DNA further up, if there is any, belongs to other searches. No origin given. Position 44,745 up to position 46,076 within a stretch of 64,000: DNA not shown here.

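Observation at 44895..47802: Three overlapping genes: PaaK-like ligase, GNAT-cNMP-binding fusion, carboxyl methyltransferase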

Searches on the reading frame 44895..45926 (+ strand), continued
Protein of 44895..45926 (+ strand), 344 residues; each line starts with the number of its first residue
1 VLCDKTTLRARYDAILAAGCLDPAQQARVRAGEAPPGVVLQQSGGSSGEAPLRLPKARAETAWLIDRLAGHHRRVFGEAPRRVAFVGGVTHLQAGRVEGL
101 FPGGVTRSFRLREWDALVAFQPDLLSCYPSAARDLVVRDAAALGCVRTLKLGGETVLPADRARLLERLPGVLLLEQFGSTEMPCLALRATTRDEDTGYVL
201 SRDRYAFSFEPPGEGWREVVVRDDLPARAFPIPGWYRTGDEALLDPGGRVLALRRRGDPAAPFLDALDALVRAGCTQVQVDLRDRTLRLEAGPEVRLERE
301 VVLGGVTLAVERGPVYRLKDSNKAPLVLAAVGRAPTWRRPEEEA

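Call 57: find_related_loci(query=A4, collection=genome_contigs, flank=6000)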
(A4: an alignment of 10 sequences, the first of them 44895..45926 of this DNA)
Query A4 (344 aa) in genome_contigs; peptide patterns used: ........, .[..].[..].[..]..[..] (x = any residue, [..] = any of these).
78 stretches matched a pattern; 6 encode a relative of the query (tblastn E <= 1e-3); 6 distinct loci.
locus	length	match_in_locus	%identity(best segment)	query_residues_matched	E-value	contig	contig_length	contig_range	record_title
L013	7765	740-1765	44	2-344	1e-73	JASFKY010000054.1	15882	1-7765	MAG: Myxococcales bacterium isolate D0817M02metaG_Bin_93 D0817M02metaG_FD_scaffold_1075_c1, whole genome shotgun sequenc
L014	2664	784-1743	40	5-328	1e-59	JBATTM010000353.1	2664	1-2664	MAG: Polyangiales bacterium isolate MFD12163_ilm_asm_bin16 k127_23556, whole genome shotgun sequence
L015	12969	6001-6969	45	4-328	2e-81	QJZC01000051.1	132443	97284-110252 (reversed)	MAG: Proteobacteria bacterium isolate SZUA-336 scaffold_45, whole genome shotgun sequence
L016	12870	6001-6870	40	36-330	2e-49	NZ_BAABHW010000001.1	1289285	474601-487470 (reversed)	[Roseibacterium] beibuensis strain JCM 18015 sequence01, whole genome shotgun sequence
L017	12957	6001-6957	28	5-327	8e-49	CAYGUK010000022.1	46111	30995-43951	MAG TPA_asm: uncultured Legionellales bacterium isolate ERP117304_co1_75 genome assembly, contig: NODE_913_length_46111_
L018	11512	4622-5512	36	22-327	4e-46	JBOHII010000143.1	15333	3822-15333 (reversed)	MAG: Pseudolabrys sp. isolate TC-S_metawrap_bin.226 k127_2827412, whole genome shotgun sequence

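Call 61: search_protein_families(library=pfam, proteins=[L017:621-1574:+, L017:1574-3577:+, L017:4235-4624:+, L017:4818-6008:+, L017:5962-6963:+, L017:6946-8445:-, L017:8801-9913:-, L017:9973-10611:-, L017:10604-11125:-, L017:11201-12556:-], max_evalue=0.001)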
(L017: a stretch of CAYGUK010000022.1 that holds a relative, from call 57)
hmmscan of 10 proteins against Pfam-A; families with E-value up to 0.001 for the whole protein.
L017:621-1574:+ (317 aa): 2 families
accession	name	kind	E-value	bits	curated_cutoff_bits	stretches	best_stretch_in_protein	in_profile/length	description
PF04055.27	Radical_SAM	-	5e-25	89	29.5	1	84-248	1-166/166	Radical SAM superfamily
PF16881.10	LIAS_N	-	7.8e-09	36.3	27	1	21-69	49-96/96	N-terminal domain of lipoyl synthase of Radical_SAM family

L017:1574-3577:+ (667 aa): 3 families
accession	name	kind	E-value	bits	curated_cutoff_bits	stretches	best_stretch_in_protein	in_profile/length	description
PF09335.16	VTT_dom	-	1.6e-16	61.3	33.9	1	40-163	1-121/123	VTT domain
PF01569.27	PAP2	-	2.4e-14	53.6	27.2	1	333-434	9-121/130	PAP2 superfamily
PF14067.11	LssY_C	-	2.8e-08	34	25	1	498-610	3-123/188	LssY C-terminus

L017:4235-4624:+ (129 aa): 0 families

L017:4818-6008:+ (396 aa): 1 family
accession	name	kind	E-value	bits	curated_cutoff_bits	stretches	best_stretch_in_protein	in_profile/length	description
PF00027.35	cNMP_binding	-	0.00019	21.8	27.5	1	274-347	8-85/89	Cyclic nucleotide-binding domain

L017:5962-6963:+ (333 aa): 1 family
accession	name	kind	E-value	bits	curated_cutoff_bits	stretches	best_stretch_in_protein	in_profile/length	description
PF00501.34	AMP-binding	-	0.00095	18.5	29.9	0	122-194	249-329/384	AMP-binding enzyme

L017:6946-8445:- (499 aa): 0 families

L017:8801-9913:- (370 aa): 1 family
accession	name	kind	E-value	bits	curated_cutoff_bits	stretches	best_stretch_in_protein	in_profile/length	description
PF03969.22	AFG1_ATPase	-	1.7e-124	415.9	27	1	3-354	2-360/361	AFG1-like ATPase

L017:9973-10611:- (212 aa): 2 families
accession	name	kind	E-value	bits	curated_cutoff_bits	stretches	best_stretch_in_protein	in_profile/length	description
PF12535.13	Nudix_N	-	1.9e-17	63.1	27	1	10-62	4-56/56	Hydrolase of X-linked nucleoside diphosphate N terminal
PF00293.34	NUDIX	-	3.2e-12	47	21.1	1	76-187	6-126/134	NUDIX domain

L017:10604-11125:- (173 aa): 1 family
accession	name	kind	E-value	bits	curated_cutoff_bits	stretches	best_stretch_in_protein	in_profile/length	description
PF14317.12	YcxB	-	3.4e-09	36.8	23.3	1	95-157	1-61/61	YcxB-like protein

L017:11201-12556:- (451 aa): 3 families
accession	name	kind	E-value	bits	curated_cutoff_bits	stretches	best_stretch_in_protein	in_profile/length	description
PF08245.18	Mur_ligase_M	-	3e-24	86.5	24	1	108-292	1-200/200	Mur ligase middle domain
PF01225.30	Mur_ligase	-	2.2e-18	66.9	21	1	2-95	1-87/95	Mur ligase family, catalytic domain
PF02875.26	Mur_ligase_C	-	1.1e-15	59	28.4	1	314-434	1-126/127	Mur ligase, glutamate ligase domain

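Call 64: search_protein_families(library=pfam, proteins=[L015:3215-5860:-, L015:8411-10096:-, L015:2122-3069:-, L018:3003-4163:+, L018:5515-6147:+, L018:7507-9588:+, L008:10980-11618:+, L009:5680-7248:-, L014:8-763:+], max_evalue=0.01)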
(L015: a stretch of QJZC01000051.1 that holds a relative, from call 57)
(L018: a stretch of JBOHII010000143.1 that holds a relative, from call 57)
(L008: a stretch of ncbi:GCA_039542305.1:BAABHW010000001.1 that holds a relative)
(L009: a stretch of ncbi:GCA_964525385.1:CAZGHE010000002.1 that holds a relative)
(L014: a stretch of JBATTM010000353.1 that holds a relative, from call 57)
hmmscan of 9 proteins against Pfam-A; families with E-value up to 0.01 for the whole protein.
L015:3215-5860:- (881 aa): 10 families
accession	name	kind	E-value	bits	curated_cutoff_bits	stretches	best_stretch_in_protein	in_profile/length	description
PF01381.28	HTH_3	-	3.5e-12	46.6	23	1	35-89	1-55/55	Helix-turn-helix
PF13560.12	HTH_31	-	1.8e-10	41.4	27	1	32-87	3-59/64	Helix-turn-helix domain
PF13424.12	TPR_12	-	2.8e-09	37.5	30.1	2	549-620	3-76/77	Tetratricopeptide repeat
PF00931.28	NB-ARC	-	2e-07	31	23.5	1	144-318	15-206/248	NB-ARC domain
PF13401.12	AAA_22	-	0.00035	21.3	27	1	145-238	3-94/130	AAA domain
PF13181.12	TPR_8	-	0.001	19.5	25.7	0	550-578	2-30/34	Tetratricopeptide repeat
PF07719.23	TPR_2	-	0.0018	18.7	27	0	549-578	1-30/34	Tetratricopeptide repeat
PF13443.12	HTH_26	-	0.0025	18.5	22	1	34-91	1-59/63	Cro/C1-type HTH DNA-binding domain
PF05729.18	NACHT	-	0.0027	18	26.7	1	148-243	1-96/167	NACHT domain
PF13191.12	AAA_16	-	0.009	17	32.6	1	129-174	2-51/167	AAA ATPase domain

L015:8411-10096:- (561 aa): 1 family
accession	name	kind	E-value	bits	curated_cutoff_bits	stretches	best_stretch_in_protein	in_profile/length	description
PF13231.12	PMT_2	-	2.2e-23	83.7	26.1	1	100-260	1-160/160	Dolichyl-phosphate-mannose-protein mannosyltransferase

L015:2122-3069:- (315 aa): 0 families

L018:3003-4163:+ (386 aa): 4 families
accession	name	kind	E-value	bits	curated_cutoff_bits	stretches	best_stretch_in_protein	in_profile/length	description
PF12698.13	ABC2_membrane_3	-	1.8e-42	146.1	31.6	1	38-377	2-345/347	ABC-2 family transporter protein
PF01061.29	ABC2_membrane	-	5.7e-29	101.6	26.9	1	187-351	47-211/211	ABC-2 type transporter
PF12679.13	ABC2_membrane_2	-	1.5e-19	70.7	27.2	1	23-377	1-270/283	ABC-2 family transporter protein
PF12730.13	ABC2_membrane_4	-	0.0011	19.4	27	0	184-304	42-170/179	ABC-2 family transporter protein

L018:5515-6147:+ (210 aa): 1 family
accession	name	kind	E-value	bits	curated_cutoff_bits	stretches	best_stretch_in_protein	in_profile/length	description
PF00583.31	Acetyltransf_1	-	0.0012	19.5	20.7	1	68-171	33-110/116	Acetyltransferase (GNAT) family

L018:7507-9588:+ (693 aa): 4 families
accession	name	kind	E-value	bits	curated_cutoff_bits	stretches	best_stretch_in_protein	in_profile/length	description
PF01968.24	Hydantoinase_A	-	7.6e-79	265.4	22.9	1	216-499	1-288/291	Hydantoinase/oxoprolinase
PF05378.19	Hydant_A_N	-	5.6e-58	196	25.2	1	11-195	1-175/176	Hydantoinase/oxoprolinase N-terminal region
PF19278.4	Hydant_A_C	-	5.6e-22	78.5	21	1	513-686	9-186/193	Hydantoinase/oxoprolinase C-terminal domain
PF00480.26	ROK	-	0.00019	21.5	22.9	0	12-76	2-66/294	ROK family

L008:10980-11618:+ (212 aa): 0 families

L009:5680-7248:- (522 aa): 3 families
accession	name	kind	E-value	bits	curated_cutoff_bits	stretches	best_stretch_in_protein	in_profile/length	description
PF21926.2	FeeM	-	7.9e-07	29.4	27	1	264-399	3-140/158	N-acyl amino acid synthase FeeM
PF07238.19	PilZ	-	6.6e-06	26.8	22.5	1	28-115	8-87/102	PilZ domain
PF13444.12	Acetyltransf_5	-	0.0039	18.3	22.4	1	266-359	1-97/102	Acetyltransferase (GNAT) domain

L014:8-763:+ (251 aa): 0 families

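Call 77: find_related_loci(query=A4, collection=metagenome_contigs, flank=5000)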
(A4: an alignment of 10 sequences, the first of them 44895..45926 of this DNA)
Query A4 (344 aa) in metagenome_contigs; peptide patterns used: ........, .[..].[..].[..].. (x = any residue, [..] = any of these).
252 stretches matched a pattern; 5 encode a relative of the query (tblastn E <= 1e-3); 5 distinct loci.
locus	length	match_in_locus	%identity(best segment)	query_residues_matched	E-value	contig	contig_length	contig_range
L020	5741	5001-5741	75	1-232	4e-114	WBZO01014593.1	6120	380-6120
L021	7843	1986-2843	36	38-327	9e-41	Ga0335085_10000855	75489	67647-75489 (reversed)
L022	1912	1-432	22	181-329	2e-10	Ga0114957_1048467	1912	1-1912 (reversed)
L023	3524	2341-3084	26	38-258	9e-8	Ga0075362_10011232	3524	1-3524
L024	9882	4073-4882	26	11-258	1e-6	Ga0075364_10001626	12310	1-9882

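Call 85: search_protein_families(library=padloc, proteins=[window:44895-45926:+], max_evalue=0.001)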
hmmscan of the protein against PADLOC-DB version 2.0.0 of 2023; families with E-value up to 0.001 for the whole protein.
window:44895-45926:+ (344 aa): 0 families

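Call 86: search_protein_families(library=ncbifam, proteins=[L017:4818-6005:+, L018:5515-6147:+, L009:5680-7248:-], max_evalue=0.001)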
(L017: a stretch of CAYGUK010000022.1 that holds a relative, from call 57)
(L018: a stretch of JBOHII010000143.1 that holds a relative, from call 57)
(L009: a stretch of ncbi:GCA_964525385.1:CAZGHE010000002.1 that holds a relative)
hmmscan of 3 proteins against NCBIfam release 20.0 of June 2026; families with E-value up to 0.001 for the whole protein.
L017:4818-6005:+ (396 aa): 1 family
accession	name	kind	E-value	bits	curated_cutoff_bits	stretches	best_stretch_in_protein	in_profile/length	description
NF008732.0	PRK11753.1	equivalog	0.00088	18.8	266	0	272-372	30-133/214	cAMP-activated global transcriptional regulator CRP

L018:5515-6147:+ (210 aa): 0 families

L009:5680-7248:- (522 aa): 0 families

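Call 88: find_homologous_proteins(query=P0018)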
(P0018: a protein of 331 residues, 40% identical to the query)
Query P0018 (331 aa): 46 proteins with E <= 0.001 among 5952 candidates.
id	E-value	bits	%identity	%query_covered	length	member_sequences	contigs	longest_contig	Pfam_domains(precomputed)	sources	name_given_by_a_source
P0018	1.1e-215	733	100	100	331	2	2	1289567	-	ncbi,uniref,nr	ncbi:hypothetical protein N0B44_03960 [Roseibacterium beibuensis]|uniref:Uncharacterized protein n=1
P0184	4.1e-80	287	47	94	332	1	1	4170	PF00501.35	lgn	-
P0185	6.9e-72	260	43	92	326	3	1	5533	PF00501.35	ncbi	ncbi:MAG: hypothetical protein ACRD9W_00175 [Terriglobia bacterium]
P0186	3.5e-68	248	41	91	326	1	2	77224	PF00501.35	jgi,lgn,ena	-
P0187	9.7e-64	234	41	88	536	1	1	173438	PF00501.35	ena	-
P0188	4.2e-62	228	45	88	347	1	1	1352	-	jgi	-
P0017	1.3e-60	223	43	87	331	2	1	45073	PF00501.35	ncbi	-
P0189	1.3e-59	220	43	87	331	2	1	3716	-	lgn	-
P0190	1.8e-59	220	42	87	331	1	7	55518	PF00501.35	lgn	-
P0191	5.5e-58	215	40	86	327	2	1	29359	PF00501.35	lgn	-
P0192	1.5e-57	213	40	90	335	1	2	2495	PF00501.35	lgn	-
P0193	1.8e-57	213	40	86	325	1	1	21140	-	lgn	-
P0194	2.1e-57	213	44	86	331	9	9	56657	-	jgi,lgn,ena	-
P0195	3.3e-57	212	41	90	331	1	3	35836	-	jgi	jgi:hypothetical protein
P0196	4.2e-57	212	39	85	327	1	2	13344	-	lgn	-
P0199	3.5e-55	205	39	88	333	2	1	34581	-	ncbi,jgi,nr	ncbi:MAG: hypothetical protein HOH74_08060 [Gemmatimonadetes bacterium]|jgi:hypothetical protein|nr:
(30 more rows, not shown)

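Call 90: find_encoding_contigs(protein=P0186, flank=5000, max_places=1)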
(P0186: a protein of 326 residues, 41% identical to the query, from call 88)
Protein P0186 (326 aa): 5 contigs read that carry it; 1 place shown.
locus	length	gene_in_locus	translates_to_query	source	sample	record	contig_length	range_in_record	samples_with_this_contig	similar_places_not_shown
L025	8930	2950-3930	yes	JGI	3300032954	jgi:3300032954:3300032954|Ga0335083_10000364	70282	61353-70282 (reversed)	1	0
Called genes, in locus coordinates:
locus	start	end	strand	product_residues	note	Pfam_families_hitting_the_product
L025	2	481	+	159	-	?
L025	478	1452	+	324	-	PF00005:ABC_tran, PF13304:AAA_21 (weak)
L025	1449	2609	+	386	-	PF12679:ABC2_membrane_2, PF12698:ABC2_membrane_3, PF01061:ABC2_membrane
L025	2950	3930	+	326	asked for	PF00501:AMP-binding (weak)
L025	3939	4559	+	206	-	-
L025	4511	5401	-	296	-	PF19576:Acyltransf_2, PF01553:Acyltransferase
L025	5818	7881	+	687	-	PF05378:Hydant_A_N, PF01968:Hydantoinase_A, PF19278:Hydant_A_C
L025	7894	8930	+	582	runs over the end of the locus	PF02538:Hydantoinase_B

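Call 91: find_encoding_contigs(protein=P0199, flank=5000, max_places=1)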
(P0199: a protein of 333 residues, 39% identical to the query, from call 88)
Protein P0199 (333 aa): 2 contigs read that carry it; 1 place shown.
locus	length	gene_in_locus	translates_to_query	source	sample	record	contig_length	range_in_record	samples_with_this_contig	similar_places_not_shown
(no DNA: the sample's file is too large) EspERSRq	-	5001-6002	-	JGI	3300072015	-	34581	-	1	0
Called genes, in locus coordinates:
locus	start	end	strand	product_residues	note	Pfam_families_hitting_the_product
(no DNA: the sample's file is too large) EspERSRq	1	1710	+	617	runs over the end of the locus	-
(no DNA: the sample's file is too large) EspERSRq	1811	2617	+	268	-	PF04337:DUF480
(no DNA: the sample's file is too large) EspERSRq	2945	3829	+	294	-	PF02653:BPD_transp_2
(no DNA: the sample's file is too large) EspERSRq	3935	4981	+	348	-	PF02653:BPD_transp_2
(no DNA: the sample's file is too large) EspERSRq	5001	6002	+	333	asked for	-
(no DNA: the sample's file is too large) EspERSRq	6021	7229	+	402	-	PF13433:Peripla_BP_5, PF13458:Peripla_BP_6, PF01094:ANF_receptor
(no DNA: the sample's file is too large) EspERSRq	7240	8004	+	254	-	PF13476:AAA_23 (weak), PF00005:ABC_tran, PF13304:AAA_21 (weak), PF12399:BCA_ABC_TP_C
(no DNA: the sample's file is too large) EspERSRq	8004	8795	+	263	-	PF00005:ABC_tran, PF13304:AAA_21 (faint)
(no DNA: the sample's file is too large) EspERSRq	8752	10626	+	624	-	PF00501:AMP-binding, PF23562:AMP-binding_C_3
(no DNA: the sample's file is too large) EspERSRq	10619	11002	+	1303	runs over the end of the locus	PF13185:GAF_2 (faint), PF00512:HisKA, PF02518:HATPase_c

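Call 93: search_protein_families(library=pfam, proteins=[L025:4511-5401:-, L008:11588-12436:-, L025:3939-4559:+, P0187], max_evalue=0.01)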
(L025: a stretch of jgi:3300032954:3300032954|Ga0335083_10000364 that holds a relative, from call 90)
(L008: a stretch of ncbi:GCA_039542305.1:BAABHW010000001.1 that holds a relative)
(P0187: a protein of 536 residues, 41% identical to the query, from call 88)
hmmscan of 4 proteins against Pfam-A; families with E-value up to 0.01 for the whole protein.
L025:4511-5401:- (296 aa): 2 families
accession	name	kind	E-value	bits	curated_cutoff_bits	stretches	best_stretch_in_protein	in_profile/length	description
PF19576.4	Acyltransf_2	-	3.8e-11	42.9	27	1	30-226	11-197/266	Acyltransferase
PF01553.26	Acyltransferase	-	2.3e-08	34.3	23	1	88-213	10-130/132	Acyltransferase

L008:11588-12436:- (282 aa): 2 families
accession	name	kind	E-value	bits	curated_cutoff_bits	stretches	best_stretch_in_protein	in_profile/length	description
PF19576.4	Acyltransf_2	-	8.5e-12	45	27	1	83-276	66-259/266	Acyltransferase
PF01553.26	Acyltransferase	-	2.9e-05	24.3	23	1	82-207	9-129/132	Acyltransferase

L025:3939-4559:+ (206 aa): 1 family
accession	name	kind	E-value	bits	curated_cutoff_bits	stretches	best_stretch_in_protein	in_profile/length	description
PF00583.31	Acetyltransf_1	-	0.0021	18.7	20.7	1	57-165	24-109/116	Acetyltransferase (GNAT) family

P0187 (536 aa): 2 families
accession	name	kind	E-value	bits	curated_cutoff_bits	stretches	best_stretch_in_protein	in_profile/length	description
PF00501.34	AMP-binding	-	8.6e-06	25.2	29.9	1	111-209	246-357/384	AMP-binding enzyme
PF00583.31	Acetyltransf_1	-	0.00054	20.7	20.7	1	393-496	33-110/116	Acetyltransferase (GNAT) family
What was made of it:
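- Lipid context: in two of those lineages the next gene is a PF19576/PF01553 O-acyltransferase (calls 90, 93). Distant A + GNAT pairs sit next to aminolipid-type O-acyltransferases and exporters (calls 90, 93).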
